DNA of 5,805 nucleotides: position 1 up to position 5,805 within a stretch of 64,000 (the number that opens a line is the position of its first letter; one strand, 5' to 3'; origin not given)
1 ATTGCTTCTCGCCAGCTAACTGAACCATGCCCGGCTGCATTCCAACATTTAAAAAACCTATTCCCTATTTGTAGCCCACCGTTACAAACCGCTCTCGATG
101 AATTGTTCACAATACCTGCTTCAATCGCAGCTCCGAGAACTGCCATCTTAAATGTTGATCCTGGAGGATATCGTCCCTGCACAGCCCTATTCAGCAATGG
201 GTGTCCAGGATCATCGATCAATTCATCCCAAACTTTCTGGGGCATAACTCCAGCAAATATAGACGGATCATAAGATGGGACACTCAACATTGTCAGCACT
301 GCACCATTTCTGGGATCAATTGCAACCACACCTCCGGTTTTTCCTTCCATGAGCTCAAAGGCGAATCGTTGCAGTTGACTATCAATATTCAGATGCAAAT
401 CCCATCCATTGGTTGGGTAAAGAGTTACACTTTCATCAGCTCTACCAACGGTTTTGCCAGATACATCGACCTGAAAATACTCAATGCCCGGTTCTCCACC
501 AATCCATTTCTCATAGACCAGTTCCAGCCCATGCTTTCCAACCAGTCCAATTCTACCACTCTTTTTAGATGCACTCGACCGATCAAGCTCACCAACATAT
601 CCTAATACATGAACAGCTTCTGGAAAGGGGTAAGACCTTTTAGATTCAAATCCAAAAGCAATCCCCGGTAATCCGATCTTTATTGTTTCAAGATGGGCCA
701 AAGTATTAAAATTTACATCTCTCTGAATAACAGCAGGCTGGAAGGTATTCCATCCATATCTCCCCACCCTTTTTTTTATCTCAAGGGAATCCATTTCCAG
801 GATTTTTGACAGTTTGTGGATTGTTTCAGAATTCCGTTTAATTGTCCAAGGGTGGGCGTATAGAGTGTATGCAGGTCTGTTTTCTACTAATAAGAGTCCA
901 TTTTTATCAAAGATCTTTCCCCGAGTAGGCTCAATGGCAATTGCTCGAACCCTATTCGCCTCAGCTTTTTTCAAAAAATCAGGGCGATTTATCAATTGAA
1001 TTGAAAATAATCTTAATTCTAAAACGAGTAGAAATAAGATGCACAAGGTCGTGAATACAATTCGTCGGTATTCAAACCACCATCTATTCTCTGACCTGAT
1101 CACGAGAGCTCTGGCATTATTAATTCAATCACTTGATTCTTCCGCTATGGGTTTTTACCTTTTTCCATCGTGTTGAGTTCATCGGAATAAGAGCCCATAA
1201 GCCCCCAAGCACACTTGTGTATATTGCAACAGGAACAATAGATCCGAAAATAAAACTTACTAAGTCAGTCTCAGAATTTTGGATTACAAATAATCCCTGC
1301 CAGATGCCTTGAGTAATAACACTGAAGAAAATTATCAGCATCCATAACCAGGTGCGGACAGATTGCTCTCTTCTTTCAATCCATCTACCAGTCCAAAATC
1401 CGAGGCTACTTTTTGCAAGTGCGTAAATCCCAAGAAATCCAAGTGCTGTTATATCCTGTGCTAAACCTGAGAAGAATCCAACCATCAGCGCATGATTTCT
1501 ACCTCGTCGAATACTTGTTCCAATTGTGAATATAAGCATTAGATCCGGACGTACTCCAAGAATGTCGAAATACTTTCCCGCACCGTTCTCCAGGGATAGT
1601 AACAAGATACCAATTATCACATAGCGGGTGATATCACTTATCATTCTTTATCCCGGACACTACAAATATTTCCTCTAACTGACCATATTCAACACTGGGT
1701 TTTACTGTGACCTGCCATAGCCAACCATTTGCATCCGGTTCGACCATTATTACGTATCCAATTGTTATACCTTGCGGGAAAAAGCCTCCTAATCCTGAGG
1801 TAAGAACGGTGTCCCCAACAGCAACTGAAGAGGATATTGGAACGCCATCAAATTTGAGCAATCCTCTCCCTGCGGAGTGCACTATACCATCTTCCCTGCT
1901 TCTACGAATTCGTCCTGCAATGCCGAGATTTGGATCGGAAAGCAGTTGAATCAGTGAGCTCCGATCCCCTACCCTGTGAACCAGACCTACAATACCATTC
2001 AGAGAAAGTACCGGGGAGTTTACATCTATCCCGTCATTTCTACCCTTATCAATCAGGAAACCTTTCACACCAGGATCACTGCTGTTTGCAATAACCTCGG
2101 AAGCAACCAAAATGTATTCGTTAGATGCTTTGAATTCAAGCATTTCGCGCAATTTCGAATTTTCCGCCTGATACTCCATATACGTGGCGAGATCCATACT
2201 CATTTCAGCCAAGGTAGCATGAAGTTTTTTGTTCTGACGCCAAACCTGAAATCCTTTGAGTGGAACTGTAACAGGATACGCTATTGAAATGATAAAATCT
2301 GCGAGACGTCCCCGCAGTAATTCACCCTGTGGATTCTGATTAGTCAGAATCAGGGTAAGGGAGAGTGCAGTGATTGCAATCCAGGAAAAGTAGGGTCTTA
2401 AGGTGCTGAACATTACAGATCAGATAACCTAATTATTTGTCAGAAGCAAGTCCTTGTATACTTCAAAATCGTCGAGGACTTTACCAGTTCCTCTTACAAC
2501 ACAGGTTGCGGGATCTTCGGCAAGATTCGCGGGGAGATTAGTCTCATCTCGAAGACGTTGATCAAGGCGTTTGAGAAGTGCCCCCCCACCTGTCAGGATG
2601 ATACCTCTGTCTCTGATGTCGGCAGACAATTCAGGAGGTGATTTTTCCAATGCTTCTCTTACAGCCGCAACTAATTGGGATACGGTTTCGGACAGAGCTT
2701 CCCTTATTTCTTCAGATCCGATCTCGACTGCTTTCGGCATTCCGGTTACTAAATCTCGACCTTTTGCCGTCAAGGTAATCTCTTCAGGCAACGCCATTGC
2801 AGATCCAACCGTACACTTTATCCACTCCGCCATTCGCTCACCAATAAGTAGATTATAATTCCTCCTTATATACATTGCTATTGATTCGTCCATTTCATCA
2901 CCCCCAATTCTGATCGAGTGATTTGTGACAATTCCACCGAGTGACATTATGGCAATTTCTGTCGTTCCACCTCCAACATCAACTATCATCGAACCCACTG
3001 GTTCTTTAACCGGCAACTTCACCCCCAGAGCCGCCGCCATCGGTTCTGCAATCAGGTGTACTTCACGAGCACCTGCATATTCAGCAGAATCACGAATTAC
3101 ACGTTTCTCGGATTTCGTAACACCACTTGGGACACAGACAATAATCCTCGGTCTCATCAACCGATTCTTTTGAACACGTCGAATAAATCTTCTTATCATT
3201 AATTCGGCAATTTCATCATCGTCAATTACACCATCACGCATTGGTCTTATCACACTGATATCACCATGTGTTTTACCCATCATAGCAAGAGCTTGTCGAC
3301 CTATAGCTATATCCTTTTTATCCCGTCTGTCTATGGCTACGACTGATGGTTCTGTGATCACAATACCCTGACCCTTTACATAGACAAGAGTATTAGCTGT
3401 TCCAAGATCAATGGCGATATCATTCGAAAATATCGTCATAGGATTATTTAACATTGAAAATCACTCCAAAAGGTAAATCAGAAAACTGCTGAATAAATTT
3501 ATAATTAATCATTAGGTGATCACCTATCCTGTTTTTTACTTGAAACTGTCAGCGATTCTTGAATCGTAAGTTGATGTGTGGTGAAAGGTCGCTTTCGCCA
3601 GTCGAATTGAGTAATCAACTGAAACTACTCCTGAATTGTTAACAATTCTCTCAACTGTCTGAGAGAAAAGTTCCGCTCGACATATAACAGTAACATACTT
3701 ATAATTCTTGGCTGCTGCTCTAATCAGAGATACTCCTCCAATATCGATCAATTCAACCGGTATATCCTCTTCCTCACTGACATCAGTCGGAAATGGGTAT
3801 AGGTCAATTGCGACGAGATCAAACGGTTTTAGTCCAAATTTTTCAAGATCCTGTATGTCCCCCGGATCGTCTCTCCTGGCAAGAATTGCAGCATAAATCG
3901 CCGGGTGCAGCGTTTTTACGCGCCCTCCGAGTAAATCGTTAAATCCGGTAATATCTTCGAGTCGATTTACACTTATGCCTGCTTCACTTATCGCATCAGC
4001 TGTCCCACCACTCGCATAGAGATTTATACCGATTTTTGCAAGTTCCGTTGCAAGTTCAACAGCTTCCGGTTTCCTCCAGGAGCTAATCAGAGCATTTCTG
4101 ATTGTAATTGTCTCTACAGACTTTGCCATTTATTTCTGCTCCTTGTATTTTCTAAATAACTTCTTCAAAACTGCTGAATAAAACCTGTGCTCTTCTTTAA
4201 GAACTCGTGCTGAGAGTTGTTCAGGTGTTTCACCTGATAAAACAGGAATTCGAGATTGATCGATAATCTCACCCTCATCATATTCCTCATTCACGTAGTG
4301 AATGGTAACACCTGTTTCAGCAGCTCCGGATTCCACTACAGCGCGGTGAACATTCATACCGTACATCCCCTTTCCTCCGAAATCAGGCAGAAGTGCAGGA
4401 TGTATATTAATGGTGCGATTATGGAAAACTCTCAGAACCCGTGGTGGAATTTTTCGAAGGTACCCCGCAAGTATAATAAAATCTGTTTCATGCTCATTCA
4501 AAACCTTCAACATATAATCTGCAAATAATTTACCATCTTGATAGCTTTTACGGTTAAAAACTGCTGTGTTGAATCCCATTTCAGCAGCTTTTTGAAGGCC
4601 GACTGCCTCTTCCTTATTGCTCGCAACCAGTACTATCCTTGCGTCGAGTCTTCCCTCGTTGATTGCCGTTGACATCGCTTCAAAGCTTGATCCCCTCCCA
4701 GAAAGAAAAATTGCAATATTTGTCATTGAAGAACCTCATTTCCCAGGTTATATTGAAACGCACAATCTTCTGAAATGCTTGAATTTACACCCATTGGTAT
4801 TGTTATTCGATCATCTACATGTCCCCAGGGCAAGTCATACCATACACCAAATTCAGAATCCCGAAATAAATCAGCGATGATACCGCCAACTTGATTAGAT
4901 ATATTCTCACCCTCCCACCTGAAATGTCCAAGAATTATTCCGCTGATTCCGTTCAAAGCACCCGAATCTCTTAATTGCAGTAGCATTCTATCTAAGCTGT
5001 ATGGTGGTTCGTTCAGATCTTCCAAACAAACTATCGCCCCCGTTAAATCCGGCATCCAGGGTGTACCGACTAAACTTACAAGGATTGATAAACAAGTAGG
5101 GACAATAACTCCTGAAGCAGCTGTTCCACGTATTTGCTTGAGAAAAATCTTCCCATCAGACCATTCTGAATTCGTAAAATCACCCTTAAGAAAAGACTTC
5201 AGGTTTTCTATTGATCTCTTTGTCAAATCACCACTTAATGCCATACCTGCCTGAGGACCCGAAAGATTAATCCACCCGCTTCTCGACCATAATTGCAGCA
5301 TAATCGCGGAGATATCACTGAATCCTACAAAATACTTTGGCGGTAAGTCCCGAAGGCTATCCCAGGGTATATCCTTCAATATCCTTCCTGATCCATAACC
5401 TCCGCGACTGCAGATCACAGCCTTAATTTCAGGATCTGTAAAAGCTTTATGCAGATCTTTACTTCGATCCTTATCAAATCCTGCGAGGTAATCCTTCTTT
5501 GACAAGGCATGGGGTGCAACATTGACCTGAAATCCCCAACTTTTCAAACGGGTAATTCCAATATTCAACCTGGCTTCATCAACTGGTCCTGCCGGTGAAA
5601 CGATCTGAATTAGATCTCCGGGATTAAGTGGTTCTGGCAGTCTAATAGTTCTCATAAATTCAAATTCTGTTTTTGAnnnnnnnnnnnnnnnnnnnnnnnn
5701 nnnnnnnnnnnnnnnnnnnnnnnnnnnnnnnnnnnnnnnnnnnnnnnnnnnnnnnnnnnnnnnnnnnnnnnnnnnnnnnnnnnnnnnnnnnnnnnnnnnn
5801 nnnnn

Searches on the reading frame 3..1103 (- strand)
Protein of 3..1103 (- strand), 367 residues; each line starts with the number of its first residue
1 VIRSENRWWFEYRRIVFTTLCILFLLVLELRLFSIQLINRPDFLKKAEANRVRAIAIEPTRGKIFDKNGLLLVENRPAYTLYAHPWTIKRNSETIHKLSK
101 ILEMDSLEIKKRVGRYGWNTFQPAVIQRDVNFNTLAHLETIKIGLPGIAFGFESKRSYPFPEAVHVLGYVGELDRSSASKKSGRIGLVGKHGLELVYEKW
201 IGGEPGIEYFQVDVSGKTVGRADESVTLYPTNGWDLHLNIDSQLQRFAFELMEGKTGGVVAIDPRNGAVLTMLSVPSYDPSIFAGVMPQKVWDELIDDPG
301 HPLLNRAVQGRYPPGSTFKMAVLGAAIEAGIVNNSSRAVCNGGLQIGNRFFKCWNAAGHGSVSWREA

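Call 48: search_protein_families(library=pfam, proteins=[window:3-1103:-], max_evalue=0.0001)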
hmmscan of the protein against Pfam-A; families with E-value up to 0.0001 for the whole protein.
window:3-1103:- (367 aa): 2 families
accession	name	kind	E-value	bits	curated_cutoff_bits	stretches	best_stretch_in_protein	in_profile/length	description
PF03717.20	PBP_dimer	-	1.7e-33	117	24.4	1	57-220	2-177/180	Penicillin-binding Protein dimerisation domain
PF00905.27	Transpeptidase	-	1.5e-19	70.7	22.1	1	257-358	1-86/299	Penicillin binding protein transpeptidase domain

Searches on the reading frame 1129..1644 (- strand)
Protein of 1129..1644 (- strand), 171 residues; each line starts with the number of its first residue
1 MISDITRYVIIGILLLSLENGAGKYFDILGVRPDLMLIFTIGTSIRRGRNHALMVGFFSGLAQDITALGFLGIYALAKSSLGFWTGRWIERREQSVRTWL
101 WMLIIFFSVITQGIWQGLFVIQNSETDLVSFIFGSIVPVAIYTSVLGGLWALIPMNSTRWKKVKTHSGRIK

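Call 66: search_protein_families(library=pfam, proteins=[window:1129-1644:-], max_evalue=0.1)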
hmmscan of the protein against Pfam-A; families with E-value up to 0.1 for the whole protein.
window:1129-1644:- (171 aa): 1 family
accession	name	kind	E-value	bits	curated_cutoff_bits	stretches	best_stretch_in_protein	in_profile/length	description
PF04093.17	MreD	-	2.5e-08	34.6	24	1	17-147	18-144/158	rod shape-determining protein MreD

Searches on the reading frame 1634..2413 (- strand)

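Call 48: search_protein_families(library=pfam, proteins=[window:1634-2413:-], max_evalue=0.0001)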
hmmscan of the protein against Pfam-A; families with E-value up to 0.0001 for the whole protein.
window:1634-2413:- (259 aa): 1 family
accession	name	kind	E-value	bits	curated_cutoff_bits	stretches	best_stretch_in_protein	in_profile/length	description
PF04085.20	MreC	-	6.6e-39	133.5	28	1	107-252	1-146/147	Rod shape-determining protein MreC, barrel core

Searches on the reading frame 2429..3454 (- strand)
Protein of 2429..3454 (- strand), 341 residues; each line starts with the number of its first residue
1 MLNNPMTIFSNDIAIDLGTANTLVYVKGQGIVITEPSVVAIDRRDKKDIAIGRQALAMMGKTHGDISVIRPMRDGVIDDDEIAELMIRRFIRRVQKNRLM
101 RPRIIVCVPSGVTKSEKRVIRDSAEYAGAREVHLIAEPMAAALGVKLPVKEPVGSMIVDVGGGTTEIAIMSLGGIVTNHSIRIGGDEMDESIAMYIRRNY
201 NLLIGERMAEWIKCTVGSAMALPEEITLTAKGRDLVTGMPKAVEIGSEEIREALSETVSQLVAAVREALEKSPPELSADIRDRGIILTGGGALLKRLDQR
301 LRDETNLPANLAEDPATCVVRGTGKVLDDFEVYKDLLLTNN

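Call 48: search_protein_families(library=pfam, proteins=[window:2429-3454:-], max_evalue=0.0001)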
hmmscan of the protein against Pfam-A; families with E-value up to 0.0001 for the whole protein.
window:2429-3454:- (341 aa): 5 families
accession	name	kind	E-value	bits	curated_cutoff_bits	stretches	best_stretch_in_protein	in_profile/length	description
PF06723.19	MreB_Mbl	-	3.3e-135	450.6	27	1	10-332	1-324/327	MreB/Mbl protein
PF00022.25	Actin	-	1.7e-12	47.1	27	1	15-198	9-189/410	Actin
PF00012.26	HSP70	-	6.1e-11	41.7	20.6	1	104-201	136-239/599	Hsp70 protein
PF14450.12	FtsA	-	3.4e-10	40.8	31.8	1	157-314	2-112/127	Cell division protein FtsA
PF25216.1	Volactin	-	4.7e-06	26.7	35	1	43-322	53-316/321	Volactin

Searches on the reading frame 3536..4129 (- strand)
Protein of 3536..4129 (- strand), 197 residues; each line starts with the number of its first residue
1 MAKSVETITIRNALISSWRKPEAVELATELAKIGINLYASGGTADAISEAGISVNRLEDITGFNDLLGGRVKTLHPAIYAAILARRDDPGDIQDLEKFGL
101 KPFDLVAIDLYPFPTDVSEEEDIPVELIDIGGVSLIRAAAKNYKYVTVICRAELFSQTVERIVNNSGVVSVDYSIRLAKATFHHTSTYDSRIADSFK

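Call 48: search_protein_families(library=pfam, proteins=[window:3536-4129:-], max_evalue=0.0001)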
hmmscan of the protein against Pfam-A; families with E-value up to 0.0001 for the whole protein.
window:3536-4129:- (197 aa): 2 families
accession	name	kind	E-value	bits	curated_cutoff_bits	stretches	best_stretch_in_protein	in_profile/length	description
PF02142.27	MGS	-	4.3e-13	49.7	24.1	1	22-123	1-81/94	MGS-like domain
PF01808.24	AICARFT_IMPCHas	-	5.1e-09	36.4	25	1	139-196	1-57/311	AICARFT/IMPCHase bienzyme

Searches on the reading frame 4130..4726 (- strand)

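Call 48: search_protein_families(library=pfam, proteins=[window:4130-4726:-], max_evalue=0.0001)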
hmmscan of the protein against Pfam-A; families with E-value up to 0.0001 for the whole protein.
window:4130-4726:- (198 aa): 1 family
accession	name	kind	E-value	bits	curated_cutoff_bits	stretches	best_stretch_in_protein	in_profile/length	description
PF00551.24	Formyl_trans_N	-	3.9e-50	170.6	26.1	1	3-187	2-181/181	Formyl transferase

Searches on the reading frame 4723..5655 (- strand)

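Call 48: search_protein_families(library=pfam, proteins=[window:4723-5655:-], max_evalue=0.0001)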
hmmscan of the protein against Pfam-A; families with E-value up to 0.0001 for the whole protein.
window:4723-5655:- (310 aa): 2 families
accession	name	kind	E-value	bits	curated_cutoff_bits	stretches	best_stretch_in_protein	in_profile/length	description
PF02016.21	Peptidase_S66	-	7.8e-34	116.9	25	1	16-132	1-120/121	LD-carboxypeptidase N-terminal domain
PF17676.7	Peptidase_S66C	-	3.8e-29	102.2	23.7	1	181-292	1-118/120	LD-carboxypeptidase C-terminal domain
